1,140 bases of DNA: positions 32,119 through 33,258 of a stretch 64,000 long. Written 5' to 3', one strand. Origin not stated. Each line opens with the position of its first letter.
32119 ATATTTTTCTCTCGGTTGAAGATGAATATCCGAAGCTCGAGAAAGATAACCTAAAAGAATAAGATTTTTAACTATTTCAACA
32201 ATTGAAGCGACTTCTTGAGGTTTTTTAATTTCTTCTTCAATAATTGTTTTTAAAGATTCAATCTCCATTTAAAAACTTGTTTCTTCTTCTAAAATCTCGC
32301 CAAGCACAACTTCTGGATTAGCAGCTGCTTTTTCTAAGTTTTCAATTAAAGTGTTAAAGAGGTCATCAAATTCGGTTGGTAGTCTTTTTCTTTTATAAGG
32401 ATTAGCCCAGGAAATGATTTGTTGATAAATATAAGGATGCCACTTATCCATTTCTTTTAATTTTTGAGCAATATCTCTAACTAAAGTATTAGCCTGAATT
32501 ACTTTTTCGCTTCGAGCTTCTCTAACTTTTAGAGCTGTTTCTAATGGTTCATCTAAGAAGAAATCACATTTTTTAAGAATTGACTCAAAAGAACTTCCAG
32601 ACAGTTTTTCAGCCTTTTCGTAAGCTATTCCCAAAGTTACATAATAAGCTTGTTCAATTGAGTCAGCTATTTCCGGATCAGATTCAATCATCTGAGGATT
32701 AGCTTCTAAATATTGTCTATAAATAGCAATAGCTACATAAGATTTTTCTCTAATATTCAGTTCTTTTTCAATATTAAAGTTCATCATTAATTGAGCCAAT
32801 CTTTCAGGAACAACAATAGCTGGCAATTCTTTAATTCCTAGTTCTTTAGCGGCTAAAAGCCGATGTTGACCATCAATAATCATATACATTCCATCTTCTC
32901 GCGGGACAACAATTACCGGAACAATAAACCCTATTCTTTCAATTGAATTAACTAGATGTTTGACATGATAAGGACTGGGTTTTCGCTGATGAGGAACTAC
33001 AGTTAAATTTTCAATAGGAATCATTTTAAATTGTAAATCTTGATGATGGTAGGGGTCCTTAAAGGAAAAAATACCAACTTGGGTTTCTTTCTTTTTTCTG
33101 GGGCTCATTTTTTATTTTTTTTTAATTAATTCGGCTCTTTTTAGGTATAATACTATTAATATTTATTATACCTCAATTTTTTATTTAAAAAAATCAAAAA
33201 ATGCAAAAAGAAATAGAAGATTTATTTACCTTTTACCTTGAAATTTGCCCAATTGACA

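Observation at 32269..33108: ParB/Srx-fold protein translationally coupled to pilB at the head of the type IV pilus operon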

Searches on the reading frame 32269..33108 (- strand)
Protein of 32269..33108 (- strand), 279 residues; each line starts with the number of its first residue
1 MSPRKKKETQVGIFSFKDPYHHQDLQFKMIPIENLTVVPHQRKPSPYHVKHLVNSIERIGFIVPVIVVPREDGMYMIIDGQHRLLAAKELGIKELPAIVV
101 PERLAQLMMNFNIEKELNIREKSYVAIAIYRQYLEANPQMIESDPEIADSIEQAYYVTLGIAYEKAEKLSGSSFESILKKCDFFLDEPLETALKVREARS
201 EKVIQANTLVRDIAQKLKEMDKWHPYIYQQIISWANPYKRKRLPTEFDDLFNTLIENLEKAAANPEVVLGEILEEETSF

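Call 3: search_protein_families(library=pfam, proteins=[window:32269-33108:-], max_evalue=0.01)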
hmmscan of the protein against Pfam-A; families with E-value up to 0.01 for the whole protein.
window:32269-33108:- (279 aa): 2 families
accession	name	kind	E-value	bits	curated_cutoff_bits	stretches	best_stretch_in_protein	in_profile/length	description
PF02195.25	ParB_N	-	3.5e-10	40.2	26.3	1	27-100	3-78/95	ParB N-terminal domain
PF03235.19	GmrSD_N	-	4.8e-05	24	33.2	1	46-187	25-153/199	GmrSD restriction endonuclease, N-terminal domain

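Call 4: search_protein_families(library=ncbifam, proteins=[window:32269-33108:-], max_evalue=0.01)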
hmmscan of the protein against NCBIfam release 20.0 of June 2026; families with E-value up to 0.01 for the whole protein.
window:32269-33108:- (279 aa): 9 families
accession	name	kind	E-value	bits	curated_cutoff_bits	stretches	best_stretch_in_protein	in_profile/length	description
TIGR00180.1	parB_part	domain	3.6e-12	46.4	58.45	1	28-135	6-117/186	ParB/RepB/Spo0J family partition protein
TIGR04285.1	nucleoid_noc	exception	4.7e-09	36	315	1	29-100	4-76/255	nucleoid occlusion protein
NF053625.1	SerKinSerKArch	equivalog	1.2e-06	27.9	380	1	37-100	24-88/244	ADP-dependent L-serine kinase SerK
NF033589.0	staphy_B_SbnI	equivalog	1.3e-06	27.9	350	1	27-101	8-80/254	bifunctional transcriptional regulator/O-phospho-L-serine synthase SbnI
TIGR03454.1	partition_RepB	equivalog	1.3e-05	24.8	201.5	1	46-99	85-139/325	plasmid partitioning protein RepB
NF010440.0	PRK13866.1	equivalog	0.00019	20.7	522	1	49-136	90-177/336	plasmid partitioning protein RepB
TIGR03734.1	PRTRC_parB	hypoth_equivalog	0.00023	19.9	278.6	1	45-100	13-72/555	PRTRC system ParB family protein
NF010406.0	PRK13832.1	subfamily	0.0012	17.5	640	1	40-100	20-82/578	plasmid partitioning protein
TIGR03187.1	DGQHR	domain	0.0024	17.7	58.85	1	65-96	89-120/276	DGQHR domain-containing protein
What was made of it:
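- On Canonical partition ParB (ParABS): 46.4 bits against a cut-off of 58.45, matching only model positions 6-117 of 186 (call 4).
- On SerK / SbnI free serine kinases: NF053625 scores 27.9 against 380 and NF033589 scores 27.9 against 350 (call 4).
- On DndB / DGQHR-domain family: TIGR03187 scores 17.7 against 58.85 (call 4).
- TIGR00180 scores 46.4 against a cut-off of 58.45 (call 4). The NCBIfam SerK and SbnI equivalog models score 28 bits against cut-offs of 380 and 350 (call 4).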

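Call 5: search_solved_structures(query=window:32269-33108:-, max_evalue=1, show_alignments=3)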
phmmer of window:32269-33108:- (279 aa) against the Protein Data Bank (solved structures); distinct sequences matched with E-value up to 1: 18.
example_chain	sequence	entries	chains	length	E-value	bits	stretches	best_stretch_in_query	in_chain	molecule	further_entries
5uje_A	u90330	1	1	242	5e-06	29.6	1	24-102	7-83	SbnI protein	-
1vz0_A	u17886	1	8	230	5.4e-05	26.3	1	34-115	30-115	Chromosome-partitioning protein Spo0J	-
4umk_A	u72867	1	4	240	0.00024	24.2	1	45-135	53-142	PROBABLE CHROMOSOME-PARTITIONING PROTEIN PARB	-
6t1f_A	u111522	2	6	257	0.00043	23.3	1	31-123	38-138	Chromosome-partitioning protein ParB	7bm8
7bnk_A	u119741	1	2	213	0.00049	23.1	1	48-101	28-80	ParB family protein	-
7bnr_A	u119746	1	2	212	0.00063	22.8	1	48-101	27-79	ParB family protein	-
7o0n_A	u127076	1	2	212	0.0013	21.8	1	48-101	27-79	ParB family protein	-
5ujd_A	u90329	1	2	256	0.0017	21.3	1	47-101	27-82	Siderophore biosynthesis protein SbnI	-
6nr6_A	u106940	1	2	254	0.0018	21.3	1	48-101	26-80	Bifunctional transcriptional regulator/O-phospho-L-serine synthase SbnI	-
7ol9_A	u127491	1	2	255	0.0037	20.3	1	32-114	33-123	Nucleoid occlusion protein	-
7nfu_A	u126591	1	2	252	0.0042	20.1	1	27-101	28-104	Nucleoid occlusion protein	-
6ky4_A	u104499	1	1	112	0.0046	19.9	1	40-95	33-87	Sulfiredoxin, chloroplastic/mitochondrial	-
5x0j_A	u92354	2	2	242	0.0049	19.8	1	36-100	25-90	Free serine kinase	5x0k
7ng0_A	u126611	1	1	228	0.0061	19.5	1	30-114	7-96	Nucleoid occlusion protein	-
5x0b_A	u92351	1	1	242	0.0091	19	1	39-100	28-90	Free serine kinase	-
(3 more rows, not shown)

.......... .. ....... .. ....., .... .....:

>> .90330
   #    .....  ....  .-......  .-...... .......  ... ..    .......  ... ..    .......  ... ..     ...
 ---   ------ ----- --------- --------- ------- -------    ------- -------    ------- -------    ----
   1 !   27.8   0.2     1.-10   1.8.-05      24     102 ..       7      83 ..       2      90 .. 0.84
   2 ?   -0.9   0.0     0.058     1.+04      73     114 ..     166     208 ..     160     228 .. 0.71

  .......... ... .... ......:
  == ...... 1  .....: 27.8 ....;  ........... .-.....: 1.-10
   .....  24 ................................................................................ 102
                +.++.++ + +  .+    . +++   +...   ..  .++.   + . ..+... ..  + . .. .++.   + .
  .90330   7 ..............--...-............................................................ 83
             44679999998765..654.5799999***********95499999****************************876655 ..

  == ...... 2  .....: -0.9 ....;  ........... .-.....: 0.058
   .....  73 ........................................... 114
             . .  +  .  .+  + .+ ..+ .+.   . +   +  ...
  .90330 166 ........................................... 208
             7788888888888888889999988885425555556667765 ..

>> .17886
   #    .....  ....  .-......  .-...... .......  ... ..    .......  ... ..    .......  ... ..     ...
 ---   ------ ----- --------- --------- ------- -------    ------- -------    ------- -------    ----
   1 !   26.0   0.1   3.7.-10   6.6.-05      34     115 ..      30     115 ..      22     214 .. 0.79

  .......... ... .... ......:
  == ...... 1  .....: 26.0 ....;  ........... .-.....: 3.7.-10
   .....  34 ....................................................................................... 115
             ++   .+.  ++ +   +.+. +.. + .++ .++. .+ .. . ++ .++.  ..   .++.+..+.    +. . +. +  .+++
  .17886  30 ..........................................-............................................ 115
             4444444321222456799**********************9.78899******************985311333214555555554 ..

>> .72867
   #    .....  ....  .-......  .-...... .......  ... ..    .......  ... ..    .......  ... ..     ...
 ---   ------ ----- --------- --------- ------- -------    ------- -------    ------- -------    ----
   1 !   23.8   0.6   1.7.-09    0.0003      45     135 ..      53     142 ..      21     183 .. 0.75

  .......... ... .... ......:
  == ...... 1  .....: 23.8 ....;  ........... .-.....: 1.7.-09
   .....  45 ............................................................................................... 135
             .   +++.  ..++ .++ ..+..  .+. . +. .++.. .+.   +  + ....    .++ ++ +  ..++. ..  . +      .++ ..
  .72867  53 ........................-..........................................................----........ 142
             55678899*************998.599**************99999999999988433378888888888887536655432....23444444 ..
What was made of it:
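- Closest known: Canonical ParB / Spo0J / Noc / KorB CTP-dependent DNA clamps. Same: Box I Gln, a box II GxxR and box III Asn plus a basic residue are recognisable (call 5).
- They align with ParB boxes I-III (call 5). The residue aligned with the Glu of SbnI (H-E-T aligned with h-q-r, call 5) is an invariant Gln.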

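Call 6: find_homologous_proteins(query=window:32269-33108:-, max_evalue=0.001)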
Query window:32269-33108:- (279 aa): 556 proteins with E <= 0.001 among 1674 candidates; the best 120 are listed.
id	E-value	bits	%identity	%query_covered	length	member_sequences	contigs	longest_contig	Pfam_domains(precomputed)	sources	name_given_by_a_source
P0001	3.6e-174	596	96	100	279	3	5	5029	PF02195.27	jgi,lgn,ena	-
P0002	9.2e-156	535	87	99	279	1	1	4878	PF02195.27,PF03235.20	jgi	-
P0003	1.3e-152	525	85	100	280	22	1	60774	PF02195.27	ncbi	-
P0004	1.3e-146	505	81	100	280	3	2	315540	PF02195.27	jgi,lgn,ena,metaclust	metaclust:\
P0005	1.7e-146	505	85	98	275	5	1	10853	PF02195.27,PF03235.20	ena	-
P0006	2.2e-146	505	82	100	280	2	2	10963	PF02195.27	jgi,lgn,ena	-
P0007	7.7e-145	500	80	99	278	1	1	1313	PF02195.27,PF03235.20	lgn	-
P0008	4.1e-143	494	80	99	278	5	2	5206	PF02195.27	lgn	-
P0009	3.5e-135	468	77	97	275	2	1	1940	PF02195.27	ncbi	-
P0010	8.3e-131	453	72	98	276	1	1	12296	PF02195.27,PF03235.20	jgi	jgi:ParB family chromosome partitioning protein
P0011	1.9e-130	452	77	94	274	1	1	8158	PF02195.27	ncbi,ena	-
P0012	3.1e-130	452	78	94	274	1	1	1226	PF02195.27,PF03235.20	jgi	-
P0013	4.0e-130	451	76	98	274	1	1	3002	PF02195.27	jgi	-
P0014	9.0e-130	450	76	98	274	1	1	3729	PF02195.27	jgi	jgi:ParB family chromosome partitioning protein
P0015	5.1e-129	448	73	97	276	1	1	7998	PF02195.27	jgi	jgi:ParB family chromosome partitioning protein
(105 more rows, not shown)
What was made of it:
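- Sources name it 'ParB family chromosome partitioning protein' (call 6).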

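Call 9: find_related_loci(query=A1, collection=genome_contigs, flank=6000)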
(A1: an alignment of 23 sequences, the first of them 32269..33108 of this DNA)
Query A1 (279 aa) in genome_contigs; peptide patterns used: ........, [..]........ (x = any residue, [..] = any of these).
106 stretches matched a pattern; 39 encode a relative of the query (tblastn E <= 1e-3); 37 distinct loci.
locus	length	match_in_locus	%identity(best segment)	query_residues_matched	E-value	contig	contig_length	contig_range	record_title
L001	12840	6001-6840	84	1-279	5e-158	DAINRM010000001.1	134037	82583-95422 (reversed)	MAG TPA_asm: Patescibacteria group bacterium isolate CTOTU25730 NODE_3_length_134037_cov_2057.437215, whole genome shotg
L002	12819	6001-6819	85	3-275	3e-156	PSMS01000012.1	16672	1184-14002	MAG: Patescibacteria group bacterium isolate ERB_C1_2 NODE_531_length_16672_cov_6.712601, whole genome shotgun sequence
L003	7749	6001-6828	79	3-277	1e-151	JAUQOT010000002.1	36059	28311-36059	MAG: Patescibacteria group bacterium isolate BF2.bins.112.201808 NODE_631_length_36059_cov_8.810002, whole genome shotgu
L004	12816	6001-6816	75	1-275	2e-136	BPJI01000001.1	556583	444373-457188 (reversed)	MAG: Candidatus Parcubacteria bacterium KatS3mg096 DNA, contig_8276, whole genome shotgun sequence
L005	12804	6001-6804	75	14-279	1e-135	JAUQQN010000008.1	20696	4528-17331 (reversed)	MAG: Patescibacteria group bacterium isolate SRBZ-1.bins.49.201808 NODE_1079_length_20696_cov_54.736205, whole genome sh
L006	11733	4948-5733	76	7-270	3e-134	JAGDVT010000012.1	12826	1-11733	MAG: Candidatus Paceibacter sp. isolate KUB_Bin06 NODE_925_length_12826_cov_5.748414, whole genome shotgun sequence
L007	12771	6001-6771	77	14-269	7e-133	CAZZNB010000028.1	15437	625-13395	MAG TPA_asm: uncultured Candidatus Saccharibacteria bacterium isolate binchicken_co25_111 genome assembly, contig: k141_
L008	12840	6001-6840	85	1-279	1e-160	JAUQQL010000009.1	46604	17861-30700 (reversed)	MAG: Thermodesulfobacteriota bacterium isolate SRBZ-1.bins.32.201808 NODE_304_length_46604_cov_2.185447, whole genome sh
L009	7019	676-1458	72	15-276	4e-131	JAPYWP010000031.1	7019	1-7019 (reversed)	MAG: Candidatus Paceibacterota bacterium isolate RSWP11 scaffold_2079_c1, whole genome shotgun sequence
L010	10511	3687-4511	70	3-276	2e-130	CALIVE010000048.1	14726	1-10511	MAG: Candidatus Pacebacteria bacterium isolate S1_Bin_METABAT__268_sub_1 genome assembly, contig: c_000000845760, whole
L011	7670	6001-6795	72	13-275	2e-130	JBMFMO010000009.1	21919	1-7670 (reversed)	MAG: Minisyncoccia bacterium isolate KM4337-23 NODE_9_length_21919_cov_3.228367, whole genome shotgun sequence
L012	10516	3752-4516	72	14-269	6e-127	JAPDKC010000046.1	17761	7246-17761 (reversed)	MAG: archaeon isolate S5B6_HD70 c_000000000849, whole genome shotgun sequence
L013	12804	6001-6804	67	12-279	1e-124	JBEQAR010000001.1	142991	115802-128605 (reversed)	MAG: bacterium isolate 03V1_S199.semibin_refined.113 NODE_122_length_142991_cov_3.038883, whole genome shotgun sequence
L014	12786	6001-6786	67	14-275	4e-124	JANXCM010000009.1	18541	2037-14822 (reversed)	MAG: Patescibacteria group bacterium isolate SKYB72 NODE_9_length_18541_cov_3.995288, whole genome shotgun sequence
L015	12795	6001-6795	67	10-275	7e-123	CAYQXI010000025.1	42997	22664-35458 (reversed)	MAG TPA_asm: uncultured Nitrosopumilales archaeon isolate binchicken_co25_132 genome assembly, contig: k141_155573, whol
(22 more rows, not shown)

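Call 22: search_protein_representatives(alignment_id=A1)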
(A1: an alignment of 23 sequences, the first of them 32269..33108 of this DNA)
Query: 23 sequences, 277 profile positions. Proteins with E-value up to 0.001 (for the whole library): 4125; up to 1e-10: 219; up to 1e-30: 44. The best 150 are listed.
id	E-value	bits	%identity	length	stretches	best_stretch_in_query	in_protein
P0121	1.2e-91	323.3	-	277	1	12-272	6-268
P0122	1.8e-91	322.8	-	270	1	13-265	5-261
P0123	2.0e-87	309.5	-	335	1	10-268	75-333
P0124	1.2e-85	303.7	-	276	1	14-269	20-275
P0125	5.9e-85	301.4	-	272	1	14-271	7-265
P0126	4.5e-81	288.7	-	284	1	1-272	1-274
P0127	1.3e-79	283.9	-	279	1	7-269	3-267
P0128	9.1e-77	274.5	-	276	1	10-179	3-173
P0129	1.4e-75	270.7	-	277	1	1-267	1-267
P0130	2.0e-66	240.6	-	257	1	11-201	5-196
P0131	2.1e-61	224.2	-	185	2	79-223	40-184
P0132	5.3e-61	222.8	-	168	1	12-177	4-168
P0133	6.9e-57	209.3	-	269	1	5-259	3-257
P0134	3.9e-51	190.5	-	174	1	56-219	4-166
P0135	1.3e-49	185.4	-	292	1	6-260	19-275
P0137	9.2e-48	179.4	-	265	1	13-259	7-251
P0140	4.3e-47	177.2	-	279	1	12-261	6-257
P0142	1.2e-43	165.9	-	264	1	14-260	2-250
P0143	3.2e-43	164.5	-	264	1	11-260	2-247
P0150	4.0e-39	151.1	-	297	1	14-257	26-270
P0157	7.0e-33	130.6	-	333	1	15-238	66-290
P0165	1.1e-30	123.4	-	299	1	9-263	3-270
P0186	6.8e-25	104.4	-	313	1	7-274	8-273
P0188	1.0e-24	103.8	-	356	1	13-259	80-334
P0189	1.7e-24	103.1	-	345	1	15-241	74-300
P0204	6.6e-23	97.9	-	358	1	14-199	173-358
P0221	2.2e-20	89.6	-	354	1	15-237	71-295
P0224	5.9e-20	88.2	-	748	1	26-237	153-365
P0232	3.0e-19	85.9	-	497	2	150-231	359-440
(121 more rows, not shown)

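Call 23: list_cluster_members(proteins=[P0133, P0135, P0137, P0140, P0142, P0150, P0157, P0165, P0186, P0224])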
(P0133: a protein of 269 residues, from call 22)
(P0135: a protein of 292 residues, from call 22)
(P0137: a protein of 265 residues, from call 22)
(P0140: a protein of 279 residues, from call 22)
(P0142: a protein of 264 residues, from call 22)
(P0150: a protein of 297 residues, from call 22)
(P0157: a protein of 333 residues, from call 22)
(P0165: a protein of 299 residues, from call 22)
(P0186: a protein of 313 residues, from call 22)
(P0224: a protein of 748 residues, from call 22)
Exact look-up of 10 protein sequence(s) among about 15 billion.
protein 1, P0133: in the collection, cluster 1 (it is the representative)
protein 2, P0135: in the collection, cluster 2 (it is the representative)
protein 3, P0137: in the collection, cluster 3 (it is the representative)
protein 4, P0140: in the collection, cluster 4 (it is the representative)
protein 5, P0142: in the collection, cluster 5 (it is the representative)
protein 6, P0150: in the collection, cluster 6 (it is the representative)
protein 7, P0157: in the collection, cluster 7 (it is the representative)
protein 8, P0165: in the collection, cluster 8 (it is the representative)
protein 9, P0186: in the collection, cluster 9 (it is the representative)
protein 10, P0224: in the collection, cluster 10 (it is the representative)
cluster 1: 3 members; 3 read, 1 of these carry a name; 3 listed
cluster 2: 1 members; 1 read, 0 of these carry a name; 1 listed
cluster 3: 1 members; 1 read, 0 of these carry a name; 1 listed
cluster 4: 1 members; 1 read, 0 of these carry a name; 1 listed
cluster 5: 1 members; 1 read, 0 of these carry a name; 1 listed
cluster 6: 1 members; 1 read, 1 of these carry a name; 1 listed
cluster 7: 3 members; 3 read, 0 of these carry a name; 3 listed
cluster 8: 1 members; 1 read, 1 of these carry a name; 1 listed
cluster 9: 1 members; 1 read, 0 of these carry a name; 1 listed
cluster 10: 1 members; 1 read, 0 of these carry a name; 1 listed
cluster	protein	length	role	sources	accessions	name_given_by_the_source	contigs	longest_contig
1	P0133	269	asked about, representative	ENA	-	-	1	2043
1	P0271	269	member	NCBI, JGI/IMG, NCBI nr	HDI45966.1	MAG TPA: hypothetical protein ENF60_01355 [Candidatus Omnitrophica bacterium] | hypothetical protein [Candidatus Omnitrophota bacterium]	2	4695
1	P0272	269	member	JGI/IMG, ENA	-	-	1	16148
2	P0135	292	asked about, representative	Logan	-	-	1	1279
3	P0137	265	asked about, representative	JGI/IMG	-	-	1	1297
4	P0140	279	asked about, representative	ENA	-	-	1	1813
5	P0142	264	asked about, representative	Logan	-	-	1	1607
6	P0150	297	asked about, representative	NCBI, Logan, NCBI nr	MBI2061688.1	MAG: ParB N-terminal domain-containing protein [Nitrospirae bacterium] | ParB N-terminal domain-containing protein [Nitrospirota bacterium]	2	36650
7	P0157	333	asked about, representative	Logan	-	-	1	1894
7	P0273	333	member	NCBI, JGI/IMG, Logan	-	-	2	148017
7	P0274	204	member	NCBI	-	-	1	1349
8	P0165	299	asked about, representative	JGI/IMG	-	ParB family chromosome partitioning protein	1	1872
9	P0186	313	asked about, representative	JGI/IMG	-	-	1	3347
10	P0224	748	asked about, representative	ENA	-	-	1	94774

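Call 24: predict_structure(alignment_id=A1)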
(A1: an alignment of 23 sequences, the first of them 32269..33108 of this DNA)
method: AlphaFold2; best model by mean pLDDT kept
length: 279 residues; sequences in the alignment: 23
mean_pLDDT: 83.7   pTM: 0.61
mean pLDDT of the five models: 83.7, 83.6, 83.3, 82.8, 82.5
residues with pLDDT >= 90: 129; 70-90: 109; 50-70: 23; < 50: 18
segments of 3 or more residues with pLDDT < 50: 1-10, 272-279
pLDDT, mean of each block of 10 residues (from residue 1): 40 77 86 86 82 86 88 90 91 93 75 68 85 92 85 90 90 86 93 97 97 95 89 81 74 95 89 38
secondary structure, 60 per line:
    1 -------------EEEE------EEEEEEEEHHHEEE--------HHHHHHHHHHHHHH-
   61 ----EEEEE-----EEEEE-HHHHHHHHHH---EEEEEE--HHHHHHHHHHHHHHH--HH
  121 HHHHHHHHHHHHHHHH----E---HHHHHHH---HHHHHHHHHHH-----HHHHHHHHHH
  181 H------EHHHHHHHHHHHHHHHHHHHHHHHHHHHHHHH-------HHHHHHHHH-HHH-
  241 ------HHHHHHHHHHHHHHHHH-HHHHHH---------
elements in order: E14-17 E24-31 E35-37 H46-59 E65-69 E75-79 H81-90 E94-99 H102-116 H119-136 H145-151 H155-165 H171-181 H189-219 H227-235 H247-263 H265-270
